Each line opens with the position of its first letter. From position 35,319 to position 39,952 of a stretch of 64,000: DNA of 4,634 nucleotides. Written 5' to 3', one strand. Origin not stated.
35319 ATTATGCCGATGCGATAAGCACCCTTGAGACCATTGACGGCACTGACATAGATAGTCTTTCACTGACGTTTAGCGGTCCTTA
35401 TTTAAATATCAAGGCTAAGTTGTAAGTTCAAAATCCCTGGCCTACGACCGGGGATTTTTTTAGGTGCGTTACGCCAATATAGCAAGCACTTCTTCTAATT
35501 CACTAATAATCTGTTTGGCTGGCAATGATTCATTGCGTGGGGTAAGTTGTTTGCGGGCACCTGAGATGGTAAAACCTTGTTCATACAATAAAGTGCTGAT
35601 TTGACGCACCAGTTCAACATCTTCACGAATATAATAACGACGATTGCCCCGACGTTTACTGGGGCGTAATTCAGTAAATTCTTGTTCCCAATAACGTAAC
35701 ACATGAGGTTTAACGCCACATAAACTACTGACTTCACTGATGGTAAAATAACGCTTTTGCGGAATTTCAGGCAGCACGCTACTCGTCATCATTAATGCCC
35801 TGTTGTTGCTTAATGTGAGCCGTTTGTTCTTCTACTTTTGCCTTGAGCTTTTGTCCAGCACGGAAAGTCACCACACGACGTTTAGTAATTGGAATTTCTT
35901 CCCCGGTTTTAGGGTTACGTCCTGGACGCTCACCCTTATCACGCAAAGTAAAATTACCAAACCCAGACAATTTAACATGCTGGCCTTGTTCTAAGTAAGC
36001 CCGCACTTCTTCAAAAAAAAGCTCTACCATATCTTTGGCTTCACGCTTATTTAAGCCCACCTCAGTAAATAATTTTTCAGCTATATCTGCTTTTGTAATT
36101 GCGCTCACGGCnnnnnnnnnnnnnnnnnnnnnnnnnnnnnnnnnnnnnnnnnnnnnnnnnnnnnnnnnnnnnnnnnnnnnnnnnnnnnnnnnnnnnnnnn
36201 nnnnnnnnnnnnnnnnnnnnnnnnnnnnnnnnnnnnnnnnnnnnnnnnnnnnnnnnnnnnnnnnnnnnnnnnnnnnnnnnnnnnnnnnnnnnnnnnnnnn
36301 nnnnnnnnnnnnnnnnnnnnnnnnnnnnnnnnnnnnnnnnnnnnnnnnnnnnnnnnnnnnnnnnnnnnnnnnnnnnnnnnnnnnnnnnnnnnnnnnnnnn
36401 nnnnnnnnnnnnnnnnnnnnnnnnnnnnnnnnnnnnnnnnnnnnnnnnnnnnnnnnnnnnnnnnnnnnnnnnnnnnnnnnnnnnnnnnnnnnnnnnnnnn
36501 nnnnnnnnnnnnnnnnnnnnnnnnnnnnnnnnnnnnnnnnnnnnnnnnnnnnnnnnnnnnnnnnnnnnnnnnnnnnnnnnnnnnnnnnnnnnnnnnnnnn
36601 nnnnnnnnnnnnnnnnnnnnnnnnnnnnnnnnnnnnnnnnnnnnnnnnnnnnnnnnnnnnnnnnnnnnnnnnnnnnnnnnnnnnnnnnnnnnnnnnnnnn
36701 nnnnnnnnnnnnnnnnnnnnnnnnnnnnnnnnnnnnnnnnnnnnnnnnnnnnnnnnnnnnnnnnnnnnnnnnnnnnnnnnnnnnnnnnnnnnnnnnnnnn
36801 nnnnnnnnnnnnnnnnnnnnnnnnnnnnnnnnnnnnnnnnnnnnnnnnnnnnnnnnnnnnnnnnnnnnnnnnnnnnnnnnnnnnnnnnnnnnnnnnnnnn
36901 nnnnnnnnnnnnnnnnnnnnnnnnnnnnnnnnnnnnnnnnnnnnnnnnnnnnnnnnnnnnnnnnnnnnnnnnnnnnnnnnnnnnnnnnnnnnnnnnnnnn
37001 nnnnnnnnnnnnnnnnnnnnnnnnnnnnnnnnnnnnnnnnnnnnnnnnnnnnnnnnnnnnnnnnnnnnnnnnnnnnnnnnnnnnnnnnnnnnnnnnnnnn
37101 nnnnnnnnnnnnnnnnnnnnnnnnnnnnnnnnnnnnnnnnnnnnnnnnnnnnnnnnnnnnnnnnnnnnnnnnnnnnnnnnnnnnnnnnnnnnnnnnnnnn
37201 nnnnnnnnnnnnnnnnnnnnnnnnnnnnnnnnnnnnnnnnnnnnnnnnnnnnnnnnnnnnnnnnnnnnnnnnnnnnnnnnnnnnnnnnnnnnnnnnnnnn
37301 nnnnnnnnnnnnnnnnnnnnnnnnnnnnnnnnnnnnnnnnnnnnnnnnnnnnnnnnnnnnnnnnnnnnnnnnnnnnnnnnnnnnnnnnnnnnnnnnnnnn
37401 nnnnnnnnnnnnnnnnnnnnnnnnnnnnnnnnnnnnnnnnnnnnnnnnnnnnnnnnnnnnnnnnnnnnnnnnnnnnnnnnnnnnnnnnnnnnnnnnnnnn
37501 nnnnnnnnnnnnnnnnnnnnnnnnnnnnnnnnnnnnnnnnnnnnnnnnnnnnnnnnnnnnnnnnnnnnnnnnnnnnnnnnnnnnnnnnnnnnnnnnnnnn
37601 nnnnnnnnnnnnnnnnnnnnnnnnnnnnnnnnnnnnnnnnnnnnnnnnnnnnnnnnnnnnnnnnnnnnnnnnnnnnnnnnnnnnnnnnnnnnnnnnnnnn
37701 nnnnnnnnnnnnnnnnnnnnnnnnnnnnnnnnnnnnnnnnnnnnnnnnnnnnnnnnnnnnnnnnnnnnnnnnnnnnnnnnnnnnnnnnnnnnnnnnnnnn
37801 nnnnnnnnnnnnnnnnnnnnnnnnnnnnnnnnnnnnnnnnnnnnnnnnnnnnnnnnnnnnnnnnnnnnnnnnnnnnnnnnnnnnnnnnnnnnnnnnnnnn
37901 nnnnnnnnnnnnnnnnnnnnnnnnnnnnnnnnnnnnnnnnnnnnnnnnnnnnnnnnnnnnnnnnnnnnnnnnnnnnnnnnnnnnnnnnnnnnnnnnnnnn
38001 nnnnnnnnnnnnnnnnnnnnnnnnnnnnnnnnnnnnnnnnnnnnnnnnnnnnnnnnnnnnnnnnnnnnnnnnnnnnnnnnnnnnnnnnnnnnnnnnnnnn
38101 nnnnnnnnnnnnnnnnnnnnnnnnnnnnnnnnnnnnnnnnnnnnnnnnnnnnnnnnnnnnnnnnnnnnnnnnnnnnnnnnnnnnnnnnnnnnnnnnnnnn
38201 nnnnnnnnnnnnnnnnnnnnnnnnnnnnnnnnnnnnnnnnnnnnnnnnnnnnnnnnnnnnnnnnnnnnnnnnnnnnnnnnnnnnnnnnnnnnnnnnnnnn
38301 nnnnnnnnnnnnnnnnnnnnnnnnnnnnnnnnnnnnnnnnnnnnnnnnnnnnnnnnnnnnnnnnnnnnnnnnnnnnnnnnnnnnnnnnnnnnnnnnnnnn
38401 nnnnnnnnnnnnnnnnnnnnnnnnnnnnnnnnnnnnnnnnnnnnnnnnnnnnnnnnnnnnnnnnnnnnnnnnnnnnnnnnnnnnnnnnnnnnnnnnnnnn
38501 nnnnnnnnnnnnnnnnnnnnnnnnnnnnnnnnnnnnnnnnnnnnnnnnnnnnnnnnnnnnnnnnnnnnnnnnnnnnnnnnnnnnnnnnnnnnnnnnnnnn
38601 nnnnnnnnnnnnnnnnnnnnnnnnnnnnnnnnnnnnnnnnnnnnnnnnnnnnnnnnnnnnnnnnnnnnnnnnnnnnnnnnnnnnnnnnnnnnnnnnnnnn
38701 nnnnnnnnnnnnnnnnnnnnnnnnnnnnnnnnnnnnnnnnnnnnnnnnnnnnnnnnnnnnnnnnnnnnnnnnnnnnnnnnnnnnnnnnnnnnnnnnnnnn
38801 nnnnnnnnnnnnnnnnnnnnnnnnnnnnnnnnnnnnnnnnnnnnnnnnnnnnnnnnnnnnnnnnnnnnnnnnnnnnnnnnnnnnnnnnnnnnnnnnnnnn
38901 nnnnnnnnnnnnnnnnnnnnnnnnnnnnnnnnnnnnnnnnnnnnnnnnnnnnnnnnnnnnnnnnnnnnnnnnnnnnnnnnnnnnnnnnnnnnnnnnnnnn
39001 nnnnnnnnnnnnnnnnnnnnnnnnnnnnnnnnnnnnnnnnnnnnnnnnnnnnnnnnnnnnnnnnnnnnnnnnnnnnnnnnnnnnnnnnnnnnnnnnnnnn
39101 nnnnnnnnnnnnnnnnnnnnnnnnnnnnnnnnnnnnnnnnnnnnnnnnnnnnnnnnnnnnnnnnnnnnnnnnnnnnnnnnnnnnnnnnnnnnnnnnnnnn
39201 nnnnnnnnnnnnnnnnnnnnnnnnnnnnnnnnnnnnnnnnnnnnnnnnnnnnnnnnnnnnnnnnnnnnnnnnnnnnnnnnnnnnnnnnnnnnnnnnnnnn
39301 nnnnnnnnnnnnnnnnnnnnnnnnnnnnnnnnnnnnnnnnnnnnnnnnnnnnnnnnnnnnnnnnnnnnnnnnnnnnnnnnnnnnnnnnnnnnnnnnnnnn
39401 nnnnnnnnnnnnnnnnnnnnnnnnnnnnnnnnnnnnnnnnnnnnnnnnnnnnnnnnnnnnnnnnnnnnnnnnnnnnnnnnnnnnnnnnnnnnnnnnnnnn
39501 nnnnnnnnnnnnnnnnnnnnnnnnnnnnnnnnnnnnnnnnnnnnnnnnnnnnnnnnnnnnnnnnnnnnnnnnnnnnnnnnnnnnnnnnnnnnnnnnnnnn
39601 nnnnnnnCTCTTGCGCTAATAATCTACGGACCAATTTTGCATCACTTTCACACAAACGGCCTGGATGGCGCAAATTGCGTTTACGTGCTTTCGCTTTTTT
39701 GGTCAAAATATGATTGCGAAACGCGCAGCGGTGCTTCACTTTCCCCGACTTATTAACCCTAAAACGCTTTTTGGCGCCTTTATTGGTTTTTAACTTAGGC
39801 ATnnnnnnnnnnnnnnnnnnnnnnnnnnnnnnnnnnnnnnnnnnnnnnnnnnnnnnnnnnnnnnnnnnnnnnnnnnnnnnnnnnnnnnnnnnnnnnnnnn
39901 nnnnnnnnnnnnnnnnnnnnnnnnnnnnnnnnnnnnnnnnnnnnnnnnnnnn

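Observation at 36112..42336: Essential translation operon with thrS, rplT, pheS and pheT unreadable but infC, rpmI and ihfA intact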

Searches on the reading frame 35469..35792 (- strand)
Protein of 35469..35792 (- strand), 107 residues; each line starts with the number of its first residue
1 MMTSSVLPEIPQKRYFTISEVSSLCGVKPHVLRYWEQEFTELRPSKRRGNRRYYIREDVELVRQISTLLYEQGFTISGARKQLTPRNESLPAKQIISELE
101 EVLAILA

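Call 57: search_protein_families(library=pfam, proteins=[window:35469-35792:-], max_evalue=0.00001)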
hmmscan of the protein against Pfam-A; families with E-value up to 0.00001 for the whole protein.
window:35469-35792:- (107 aa): 2 families
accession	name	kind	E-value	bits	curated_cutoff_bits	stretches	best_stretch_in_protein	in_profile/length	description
PF13411.12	MerR_1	-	1.8e-20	73.3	21.6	1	16-81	1-64/69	MerR HTH family regulatory protein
PF00376.29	MerR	-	2.8e-10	40.3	28.2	1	17-54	1-38/38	MerR family regulatory protein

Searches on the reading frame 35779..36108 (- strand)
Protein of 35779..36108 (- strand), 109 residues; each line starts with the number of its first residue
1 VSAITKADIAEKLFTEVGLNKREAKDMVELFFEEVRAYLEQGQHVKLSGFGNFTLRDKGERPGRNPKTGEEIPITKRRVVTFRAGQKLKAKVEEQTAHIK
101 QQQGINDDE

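Call 28: find_encoding_contigs(protein=window:35782-36108:-, flank=10000, max_places=10)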
Protein seq(109 aa) (109 aa): 1 contig read that carries it; 1 place shown.
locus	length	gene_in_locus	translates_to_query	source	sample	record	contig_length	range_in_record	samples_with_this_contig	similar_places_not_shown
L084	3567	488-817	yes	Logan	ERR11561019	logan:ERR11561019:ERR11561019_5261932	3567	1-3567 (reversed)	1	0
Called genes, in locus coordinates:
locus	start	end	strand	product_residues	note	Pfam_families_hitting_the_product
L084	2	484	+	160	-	?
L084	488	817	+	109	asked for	PF00216:Bac_DNA_binding, PF18291:HU-HIG (weak)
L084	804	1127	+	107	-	PF00376:MerR, PF13411:MerR_1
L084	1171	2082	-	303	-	PF05150:Legionella_OMP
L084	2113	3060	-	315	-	PF05150:Legionella_OMP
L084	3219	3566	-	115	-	?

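Call 57: search_protein_families(library=pfam, proteins=[window:35779-36108:-], max_evalue=0.00001)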
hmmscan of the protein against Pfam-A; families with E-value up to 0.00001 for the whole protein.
window:35779-36108:- (109 aa): 2 families
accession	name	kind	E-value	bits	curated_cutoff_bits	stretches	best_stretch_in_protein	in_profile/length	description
PF00216.26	Bac_DNA_binding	-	5.6e-28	97.5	22.4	1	5-92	2-89/90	Bacterial DNA-binding protein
PF18291.6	HU-HIG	-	2.1e-06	28.2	26.2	1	9-96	37-122/125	HU domain fused to wHTH, Ig, or Glycine-rich motif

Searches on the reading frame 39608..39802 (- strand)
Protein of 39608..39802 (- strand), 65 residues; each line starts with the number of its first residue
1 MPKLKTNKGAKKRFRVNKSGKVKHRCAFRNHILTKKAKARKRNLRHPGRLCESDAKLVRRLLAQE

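Call 44: find_encoding_contigs(protein=window:39608-39802:-, flank=10000, max_places=10)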
Protein seq(65 aa) (65 aa): no gene with exactly this product is on record in the collection.

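Call 57: search_protein_families(library=pfam, proteins=[window:39608-39802:-], max_evalue=0.00001)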
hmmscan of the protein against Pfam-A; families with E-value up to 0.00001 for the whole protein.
window:39608-39802:- (65 aa): 1 family
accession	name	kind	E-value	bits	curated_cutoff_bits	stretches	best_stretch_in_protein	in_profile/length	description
PF01632.24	Ribosomal_L35p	-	5.1e-23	81.7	28.9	1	2-62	1-61/61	Ribosomal protein L35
